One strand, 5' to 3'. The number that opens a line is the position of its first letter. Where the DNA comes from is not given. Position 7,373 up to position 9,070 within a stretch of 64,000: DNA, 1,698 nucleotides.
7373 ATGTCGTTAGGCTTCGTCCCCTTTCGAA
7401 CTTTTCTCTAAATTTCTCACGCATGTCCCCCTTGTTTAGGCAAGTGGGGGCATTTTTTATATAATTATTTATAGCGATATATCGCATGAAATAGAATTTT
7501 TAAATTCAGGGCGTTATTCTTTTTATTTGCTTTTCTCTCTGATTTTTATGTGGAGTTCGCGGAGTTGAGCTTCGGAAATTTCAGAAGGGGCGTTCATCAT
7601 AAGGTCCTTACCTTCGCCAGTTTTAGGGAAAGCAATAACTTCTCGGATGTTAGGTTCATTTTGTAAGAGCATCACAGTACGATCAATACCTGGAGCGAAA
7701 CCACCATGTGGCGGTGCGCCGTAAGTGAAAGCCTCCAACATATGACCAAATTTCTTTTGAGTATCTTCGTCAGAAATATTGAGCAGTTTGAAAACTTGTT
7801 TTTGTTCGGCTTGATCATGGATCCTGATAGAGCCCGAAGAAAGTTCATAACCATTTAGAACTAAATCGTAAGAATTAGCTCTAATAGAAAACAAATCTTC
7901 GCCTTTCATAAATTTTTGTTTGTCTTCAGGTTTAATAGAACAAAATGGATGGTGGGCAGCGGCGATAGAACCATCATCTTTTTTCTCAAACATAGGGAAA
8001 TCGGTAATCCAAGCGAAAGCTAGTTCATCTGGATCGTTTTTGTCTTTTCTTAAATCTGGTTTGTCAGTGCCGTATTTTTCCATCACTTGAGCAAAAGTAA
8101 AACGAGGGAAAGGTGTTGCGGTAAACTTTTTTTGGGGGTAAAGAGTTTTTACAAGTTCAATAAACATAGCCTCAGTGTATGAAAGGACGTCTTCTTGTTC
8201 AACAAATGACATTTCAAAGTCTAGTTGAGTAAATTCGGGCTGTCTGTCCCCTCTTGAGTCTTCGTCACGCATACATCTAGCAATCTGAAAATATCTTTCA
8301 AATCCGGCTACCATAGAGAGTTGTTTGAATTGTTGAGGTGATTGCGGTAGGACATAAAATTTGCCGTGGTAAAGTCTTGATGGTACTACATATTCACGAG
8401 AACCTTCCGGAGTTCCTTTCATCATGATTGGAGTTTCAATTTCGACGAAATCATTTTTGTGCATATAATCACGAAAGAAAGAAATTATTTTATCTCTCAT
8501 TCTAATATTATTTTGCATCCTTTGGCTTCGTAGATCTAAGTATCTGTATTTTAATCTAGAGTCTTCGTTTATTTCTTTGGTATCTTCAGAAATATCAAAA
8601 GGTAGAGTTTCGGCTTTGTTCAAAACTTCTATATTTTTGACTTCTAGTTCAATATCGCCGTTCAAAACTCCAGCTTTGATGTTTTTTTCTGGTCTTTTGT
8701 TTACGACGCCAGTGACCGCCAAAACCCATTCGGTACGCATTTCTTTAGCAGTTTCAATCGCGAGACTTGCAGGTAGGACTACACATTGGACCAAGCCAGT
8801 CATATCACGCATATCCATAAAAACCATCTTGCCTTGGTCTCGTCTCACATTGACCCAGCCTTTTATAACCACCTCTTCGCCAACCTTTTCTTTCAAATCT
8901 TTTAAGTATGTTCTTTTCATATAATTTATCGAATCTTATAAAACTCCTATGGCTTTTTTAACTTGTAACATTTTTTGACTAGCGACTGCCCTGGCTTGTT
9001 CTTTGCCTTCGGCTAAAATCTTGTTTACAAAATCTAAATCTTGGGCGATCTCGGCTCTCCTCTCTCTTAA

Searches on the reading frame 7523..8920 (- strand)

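Call 44: search_protein_families(library=pfam, proteins=[window:7523-8920:-], max_evalue=0.001)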
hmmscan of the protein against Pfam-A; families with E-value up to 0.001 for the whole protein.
window:7523-8920:- (465 aa): 2 families
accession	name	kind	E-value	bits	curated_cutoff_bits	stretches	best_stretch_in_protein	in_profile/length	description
PF00152.25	tRNA-synt_2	-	3.3e-115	384.8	25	1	118-434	1-307/308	tRNA synthetases class II (D, K and N)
PF01336.31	tRNA_anti-codon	-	1.9e-16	60.2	27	1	17-100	1-75/75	OB-fold nucleic acid binding domain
